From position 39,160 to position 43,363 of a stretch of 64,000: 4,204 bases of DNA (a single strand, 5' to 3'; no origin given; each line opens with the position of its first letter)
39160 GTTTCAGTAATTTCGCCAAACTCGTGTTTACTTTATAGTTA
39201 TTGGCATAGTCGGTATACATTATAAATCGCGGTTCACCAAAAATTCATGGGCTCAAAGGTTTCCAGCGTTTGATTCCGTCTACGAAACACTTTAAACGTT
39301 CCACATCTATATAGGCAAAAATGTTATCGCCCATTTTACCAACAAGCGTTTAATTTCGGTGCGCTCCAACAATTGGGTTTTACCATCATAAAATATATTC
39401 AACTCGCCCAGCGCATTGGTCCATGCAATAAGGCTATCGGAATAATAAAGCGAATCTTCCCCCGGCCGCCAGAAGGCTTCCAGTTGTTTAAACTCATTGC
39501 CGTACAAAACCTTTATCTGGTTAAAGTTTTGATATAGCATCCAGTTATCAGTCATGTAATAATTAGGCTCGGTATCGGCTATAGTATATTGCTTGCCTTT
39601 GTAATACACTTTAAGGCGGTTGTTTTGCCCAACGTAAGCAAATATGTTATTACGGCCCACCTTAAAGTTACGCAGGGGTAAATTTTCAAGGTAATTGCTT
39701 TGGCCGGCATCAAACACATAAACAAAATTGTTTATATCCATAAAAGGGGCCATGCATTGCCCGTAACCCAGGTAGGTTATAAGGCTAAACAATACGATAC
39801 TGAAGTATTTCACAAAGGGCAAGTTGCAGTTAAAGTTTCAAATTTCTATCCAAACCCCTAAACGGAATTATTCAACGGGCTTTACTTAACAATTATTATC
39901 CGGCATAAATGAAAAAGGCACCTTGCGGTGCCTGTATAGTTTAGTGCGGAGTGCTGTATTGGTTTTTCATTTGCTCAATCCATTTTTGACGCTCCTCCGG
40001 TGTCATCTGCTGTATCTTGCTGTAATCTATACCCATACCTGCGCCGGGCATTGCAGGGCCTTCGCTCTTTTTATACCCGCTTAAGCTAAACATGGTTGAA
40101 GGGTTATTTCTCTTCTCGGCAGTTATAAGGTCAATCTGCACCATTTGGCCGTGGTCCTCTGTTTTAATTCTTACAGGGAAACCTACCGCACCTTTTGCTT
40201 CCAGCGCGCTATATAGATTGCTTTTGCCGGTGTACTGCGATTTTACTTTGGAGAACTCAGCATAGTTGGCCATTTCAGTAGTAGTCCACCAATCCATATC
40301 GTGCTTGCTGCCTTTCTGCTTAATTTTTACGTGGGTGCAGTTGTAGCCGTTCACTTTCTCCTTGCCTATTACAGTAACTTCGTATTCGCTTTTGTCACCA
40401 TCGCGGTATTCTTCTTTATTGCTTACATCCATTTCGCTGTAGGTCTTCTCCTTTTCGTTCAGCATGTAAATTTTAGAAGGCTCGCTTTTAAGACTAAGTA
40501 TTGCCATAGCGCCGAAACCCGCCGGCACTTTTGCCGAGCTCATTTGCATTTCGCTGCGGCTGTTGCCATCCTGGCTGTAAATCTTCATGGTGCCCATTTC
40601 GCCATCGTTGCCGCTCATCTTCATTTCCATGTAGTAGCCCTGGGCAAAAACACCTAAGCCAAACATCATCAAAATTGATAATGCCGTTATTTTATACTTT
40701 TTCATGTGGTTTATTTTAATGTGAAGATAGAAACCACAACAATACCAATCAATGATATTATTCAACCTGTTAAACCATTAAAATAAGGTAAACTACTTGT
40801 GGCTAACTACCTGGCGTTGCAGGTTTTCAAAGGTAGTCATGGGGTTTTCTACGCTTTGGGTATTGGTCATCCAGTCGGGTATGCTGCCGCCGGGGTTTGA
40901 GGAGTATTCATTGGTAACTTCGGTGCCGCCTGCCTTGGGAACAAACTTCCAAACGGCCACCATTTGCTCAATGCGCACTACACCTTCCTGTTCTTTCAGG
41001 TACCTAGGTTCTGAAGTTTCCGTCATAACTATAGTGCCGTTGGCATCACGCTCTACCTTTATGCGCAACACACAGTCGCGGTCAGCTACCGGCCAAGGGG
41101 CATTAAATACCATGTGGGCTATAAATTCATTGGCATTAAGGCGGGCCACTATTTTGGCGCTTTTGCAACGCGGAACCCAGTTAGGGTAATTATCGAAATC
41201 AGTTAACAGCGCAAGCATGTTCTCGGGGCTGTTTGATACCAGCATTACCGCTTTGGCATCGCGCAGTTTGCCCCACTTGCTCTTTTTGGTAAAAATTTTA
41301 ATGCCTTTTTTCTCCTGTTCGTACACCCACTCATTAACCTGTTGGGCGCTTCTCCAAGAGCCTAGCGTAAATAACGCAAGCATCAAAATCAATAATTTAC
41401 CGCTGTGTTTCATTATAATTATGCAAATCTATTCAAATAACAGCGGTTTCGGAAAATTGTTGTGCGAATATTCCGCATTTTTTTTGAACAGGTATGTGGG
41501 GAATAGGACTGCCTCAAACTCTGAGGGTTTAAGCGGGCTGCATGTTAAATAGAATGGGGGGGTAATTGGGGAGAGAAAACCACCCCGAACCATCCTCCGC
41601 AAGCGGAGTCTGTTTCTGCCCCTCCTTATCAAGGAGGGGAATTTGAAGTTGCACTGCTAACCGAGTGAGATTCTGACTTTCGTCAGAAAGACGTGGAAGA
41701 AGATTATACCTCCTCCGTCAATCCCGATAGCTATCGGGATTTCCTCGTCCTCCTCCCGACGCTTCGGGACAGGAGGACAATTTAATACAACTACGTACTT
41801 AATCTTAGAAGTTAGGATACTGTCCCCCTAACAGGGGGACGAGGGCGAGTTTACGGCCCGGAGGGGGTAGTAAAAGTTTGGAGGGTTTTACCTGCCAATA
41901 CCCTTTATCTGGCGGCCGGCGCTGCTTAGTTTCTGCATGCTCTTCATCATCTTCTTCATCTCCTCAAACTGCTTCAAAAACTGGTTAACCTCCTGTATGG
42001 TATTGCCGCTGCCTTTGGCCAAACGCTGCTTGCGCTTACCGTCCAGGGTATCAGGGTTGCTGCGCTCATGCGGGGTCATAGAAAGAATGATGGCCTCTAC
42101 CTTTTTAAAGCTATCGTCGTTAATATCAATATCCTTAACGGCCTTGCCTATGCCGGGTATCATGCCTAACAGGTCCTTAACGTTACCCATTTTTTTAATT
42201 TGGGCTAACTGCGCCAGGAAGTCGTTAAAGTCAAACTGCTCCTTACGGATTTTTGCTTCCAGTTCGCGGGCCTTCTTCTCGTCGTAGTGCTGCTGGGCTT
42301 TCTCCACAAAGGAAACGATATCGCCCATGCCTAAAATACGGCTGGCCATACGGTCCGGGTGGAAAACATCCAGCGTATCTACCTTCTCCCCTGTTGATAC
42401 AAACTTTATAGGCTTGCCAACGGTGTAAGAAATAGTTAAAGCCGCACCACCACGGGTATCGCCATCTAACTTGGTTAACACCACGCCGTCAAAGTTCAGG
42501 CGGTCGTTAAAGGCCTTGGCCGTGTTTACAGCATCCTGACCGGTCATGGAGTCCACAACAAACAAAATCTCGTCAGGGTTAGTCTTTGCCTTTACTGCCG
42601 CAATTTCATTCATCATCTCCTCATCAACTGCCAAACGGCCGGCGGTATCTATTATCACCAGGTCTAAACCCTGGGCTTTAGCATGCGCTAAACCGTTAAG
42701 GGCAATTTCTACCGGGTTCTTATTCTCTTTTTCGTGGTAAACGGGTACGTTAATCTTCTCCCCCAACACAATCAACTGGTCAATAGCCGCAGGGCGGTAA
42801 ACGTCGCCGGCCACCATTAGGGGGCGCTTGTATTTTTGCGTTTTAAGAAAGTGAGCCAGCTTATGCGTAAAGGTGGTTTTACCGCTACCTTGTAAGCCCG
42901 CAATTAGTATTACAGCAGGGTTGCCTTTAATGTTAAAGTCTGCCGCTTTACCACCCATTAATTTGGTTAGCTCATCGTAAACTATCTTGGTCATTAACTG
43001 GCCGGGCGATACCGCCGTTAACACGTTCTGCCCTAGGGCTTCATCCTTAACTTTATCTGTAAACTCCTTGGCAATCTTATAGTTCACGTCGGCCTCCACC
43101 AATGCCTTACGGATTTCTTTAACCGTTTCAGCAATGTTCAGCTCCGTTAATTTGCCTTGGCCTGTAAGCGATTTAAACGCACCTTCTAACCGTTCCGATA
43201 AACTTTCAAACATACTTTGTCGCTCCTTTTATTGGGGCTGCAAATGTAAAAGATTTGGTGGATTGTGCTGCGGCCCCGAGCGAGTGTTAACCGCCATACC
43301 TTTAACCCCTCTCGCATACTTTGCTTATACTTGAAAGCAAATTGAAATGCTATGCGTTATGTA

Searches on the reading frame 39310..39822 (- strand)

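Call 99: search_protein_families(library=pfam, proteins=[window:39310-39822:-], max_evalue=0.001)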
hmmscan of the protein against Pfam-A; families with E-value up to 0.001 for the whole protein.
window:39310-39822:- (171 aa): 1 family
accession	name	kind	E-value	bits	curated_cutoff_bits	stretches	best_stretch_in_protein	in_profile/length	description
PF21734.3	10_blade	-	7.6e-19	68.7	27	1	21-151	183-311/345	10-bladed beta propeller domain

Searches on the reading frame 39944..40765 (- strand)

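Call 97: search_protein_families(library=pfam, proteins=[window:39944-40765:-], max_evalue=0.0001)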
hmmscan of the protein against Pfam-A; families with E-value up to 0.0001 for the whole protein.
window:39944-40765:- (274 aa): 1 family
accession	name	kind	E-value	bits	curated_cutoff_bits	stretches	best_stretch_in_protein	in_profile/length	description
PF14371.13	DUF4412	-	2e-39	135.8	21.6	1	46-228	5-187/191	Domain of unknown function (DUF4412)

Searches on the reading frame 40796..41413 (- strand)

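Call 99: search_protein_families(library=pfam, proteins=[window:40796-41413:-], max_evalue=0.001)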
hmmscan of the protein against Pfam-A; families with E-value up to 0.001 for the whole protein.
window:40796-41413:- (206 aa): 3 families
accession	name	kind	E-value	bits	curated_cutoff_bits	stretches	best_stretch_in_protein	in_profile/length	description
PF01852.25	START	-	4.8e-11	42.9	22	1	27-185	19-184/207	START domain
PF03364.25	Polyketide_cyc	-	1.3e-08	35.6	23.4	1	61-182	3-109/126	Polyketide cyclase / dehydrase and lipid transport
PF10604.15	Polyketide_cyc2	-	6.5e-07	30.2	27.4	1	59-182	10-117/142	Polyketide cyclase / dehydrase and lipid transport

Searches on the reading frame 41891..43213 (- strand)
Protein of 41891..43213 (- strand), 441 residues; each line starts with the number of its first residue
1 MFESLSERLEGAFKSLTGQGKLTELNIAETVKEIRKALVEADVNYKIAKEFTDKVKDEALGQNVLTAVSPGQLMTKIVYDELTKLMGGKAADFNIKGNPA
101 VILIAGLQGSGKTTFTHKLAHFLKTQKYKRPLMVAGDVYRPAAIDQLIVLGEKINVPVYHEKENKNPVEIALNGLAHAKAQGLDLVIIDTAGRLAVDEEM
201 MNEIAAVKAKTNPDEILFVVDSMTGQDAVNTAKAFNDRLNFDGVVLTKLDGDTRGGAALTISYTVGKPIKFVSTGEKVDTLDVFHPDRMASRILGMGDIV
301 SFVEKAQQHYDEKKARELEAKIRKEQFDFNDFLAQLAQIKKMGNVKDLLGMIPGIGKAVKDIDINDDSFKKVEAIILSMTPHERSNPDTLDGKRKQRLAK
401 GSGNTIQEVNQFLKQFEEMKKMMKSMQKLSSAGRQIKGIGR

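Call 99: search_protein_families(library=pfam, proteins=[window:41891-43213:-], max_evalue=0.001)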
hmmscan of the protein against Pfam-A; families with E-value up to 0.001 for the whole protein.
window:41891-43213:- (441 aa): 9 families
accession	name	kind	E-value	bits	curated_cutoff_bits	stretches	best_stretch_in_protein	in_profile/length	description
PF00448.28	SRP54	-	2.2e-73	246.6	22.7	1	99-295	1-196/196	SRP54-type protein, GTPase domain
PF02978.25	SRP_SPB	-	1e-35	122.4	27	1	326-423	1-91/91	Signal peptide binding domain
PF02881.24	SRP54_N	-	2.1e-21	76.3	22.4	1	5-82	1-75/75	SRP54-type protein, helical bundle domain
PF02492.25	cobW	-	4.5e-07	30.1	20.7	1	101-250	2-154/180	CobW/HypB/UreG, nucleotide-binding domain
PF06414.18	Zeta_toxin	-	6.3e-05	22.9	22.3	1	96-142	13-57/199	Zeta toxin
PF13401.12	AAA_22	-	7.9e-05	23.4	27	1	99-206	5-106/130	AAA domain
PF09439.16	SRPRB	-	0.00011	22.1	25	0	101-122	5-26/178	Signal recognition particle receptor beta subunit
PF13207.12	AAA_17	-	0.00016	22.4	27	1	106-220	2-109/136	AAA domain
PF01583.26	APS_kinase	-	0.00032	21.2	21.1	0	99-140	2-42/152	Adenylylsulphate kinase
